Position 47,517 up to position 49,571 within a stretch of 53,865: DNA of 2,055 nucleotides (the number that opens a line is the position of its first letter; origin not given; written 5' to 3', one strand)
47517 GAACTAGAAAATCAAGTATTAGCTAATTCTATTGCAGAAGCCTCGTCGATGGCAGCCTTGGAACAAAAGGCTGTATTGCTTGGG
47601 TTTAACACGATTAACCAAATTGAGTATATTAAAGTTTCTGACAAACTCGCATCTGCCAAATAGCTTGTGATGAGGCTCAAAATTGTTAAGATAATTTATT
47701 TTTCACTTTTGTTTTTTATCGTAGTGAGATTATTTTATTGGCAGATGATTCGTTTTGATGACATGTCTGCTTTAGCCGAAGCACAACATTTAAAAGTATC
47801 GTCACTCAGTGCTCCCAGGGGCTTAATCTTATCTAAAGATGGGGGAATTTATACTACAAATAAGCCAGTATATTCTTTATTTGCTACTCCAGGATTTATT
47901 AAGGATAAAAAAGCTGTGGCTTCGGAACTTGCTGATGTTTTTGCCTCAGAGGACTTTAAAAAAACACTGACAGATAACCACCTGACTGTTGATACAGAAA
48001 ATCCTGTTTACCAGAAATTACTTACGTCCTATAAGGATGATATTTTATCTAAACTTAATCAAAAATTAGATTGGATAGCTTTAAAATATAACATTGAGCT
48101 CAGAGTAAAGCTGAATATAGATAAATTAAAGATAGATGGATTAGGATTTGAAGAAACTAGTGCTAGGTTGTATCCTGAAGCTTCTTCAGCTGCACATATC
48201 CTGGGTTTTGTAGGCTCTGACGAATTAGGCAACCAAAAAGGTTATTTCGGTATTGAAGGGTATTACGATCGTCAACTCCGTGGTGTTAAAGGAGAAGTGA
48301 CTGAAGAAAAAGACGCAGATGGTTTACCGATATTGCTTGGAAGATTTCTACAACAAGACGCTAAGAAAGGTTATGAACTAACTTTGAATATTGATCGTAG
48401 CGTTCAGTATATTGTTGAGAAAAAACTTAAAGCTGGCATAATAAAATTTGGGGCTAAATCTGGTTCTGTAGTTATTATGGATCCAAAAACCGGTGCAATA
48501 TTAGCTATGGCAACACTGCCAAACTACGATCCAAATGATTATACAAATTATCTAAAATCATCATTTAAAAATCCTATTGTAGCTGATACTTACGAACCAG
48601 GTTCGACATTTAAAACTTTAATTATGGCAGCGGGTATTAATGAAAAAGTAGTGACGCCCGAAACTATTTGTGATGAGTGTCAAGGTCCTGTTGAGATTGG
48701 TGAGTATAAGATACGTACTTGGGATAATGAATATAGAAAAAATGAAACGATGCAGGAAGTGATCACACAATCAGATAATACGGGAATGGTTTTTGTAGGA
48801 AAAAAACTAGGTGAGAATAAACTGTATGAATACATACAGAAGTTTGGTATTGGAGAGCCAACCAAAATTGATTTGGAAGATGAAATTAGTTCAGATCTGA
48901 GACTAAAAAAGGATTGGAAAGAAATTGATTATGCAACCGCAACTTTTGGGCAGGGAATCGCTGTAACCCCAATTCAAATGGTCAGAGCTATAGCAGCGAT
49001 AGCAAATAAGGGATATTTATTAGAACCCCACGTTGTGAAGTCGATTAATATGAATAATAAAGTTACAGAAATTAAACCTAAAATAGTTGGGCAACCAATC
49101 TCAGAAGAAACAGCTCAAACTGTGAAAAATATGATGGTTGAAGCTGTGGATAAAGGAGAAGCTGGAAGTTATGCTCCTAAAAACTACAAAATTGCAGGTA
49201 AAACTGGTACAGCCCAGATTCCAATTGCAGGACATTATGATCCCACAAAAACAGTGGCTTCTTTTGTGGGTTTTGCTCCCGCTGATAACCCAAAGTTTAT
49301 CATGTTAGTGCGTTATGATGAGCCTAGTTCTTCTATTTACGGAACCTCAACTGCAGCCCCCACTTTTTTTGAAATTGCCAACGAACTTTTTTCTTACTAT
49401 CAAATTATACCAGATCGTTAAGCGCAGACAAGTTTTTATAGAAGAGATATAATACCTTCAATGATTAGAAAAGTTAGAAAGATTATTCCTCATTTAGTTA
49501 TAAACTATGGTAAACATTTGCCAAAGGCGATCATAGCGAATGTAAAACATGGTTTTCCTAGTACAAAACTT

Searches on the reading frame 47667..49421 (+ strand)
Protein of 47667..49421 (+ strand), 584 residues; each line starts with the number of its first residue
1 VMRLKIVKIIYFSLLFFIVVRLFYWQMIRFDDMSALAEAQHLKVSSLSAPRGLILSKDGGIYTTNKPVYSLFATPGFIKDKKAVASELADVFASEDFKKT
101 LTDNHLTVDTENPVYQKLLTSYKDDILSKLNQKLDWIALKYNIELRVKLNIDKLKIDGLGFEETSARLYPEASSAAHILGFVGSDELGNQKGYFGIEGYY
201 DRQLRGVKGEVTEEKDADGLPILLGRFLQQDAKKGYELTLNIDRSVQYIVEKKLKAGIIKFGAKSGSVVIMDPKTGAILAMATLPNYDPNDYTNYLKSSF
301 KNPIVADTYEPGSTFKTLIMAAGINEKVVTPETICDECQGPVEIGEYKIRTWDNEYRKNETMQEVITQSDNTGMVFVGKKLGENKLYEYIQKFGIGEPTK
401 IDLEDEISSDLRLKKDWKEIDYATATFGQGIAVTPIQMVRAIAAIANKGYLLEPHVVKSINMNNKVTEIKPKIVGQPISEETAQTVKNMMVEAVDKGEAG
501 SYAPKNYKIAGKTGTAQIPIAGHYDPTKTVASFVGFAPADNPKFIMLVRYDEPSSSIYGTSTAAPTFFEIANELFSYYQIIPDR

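Call 57: search_protein_families(library=pfam, proteins=[window:47667-49421:+], max_evalue=0.01)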
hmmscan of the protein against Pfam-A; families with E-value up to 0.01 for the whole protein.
window:47667-49421:+ (584 aa): 4 families
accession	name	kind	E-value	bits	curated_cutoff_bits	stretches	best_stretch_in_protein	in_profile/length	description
PF00905.27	Transpeptidase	-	3.3e-79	266.6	22.1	1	266-570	1-297/299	Penicillin binding protein transpeptidase domain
PF03717.20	PBP_dimer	-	4.9e-19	69.9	24.4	1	48-220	3-174/180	Penicillin-binding Protein dimerisation domain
PF13354.11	Beta-lactamase2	-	1.9e-06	27.9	22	1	350-516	68-190/214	Beta-lactamase enzyme family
PF05258.17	DciA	-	0.0044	17.7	24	0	86-138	35-83/89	Dna[CI] antecedent, DciA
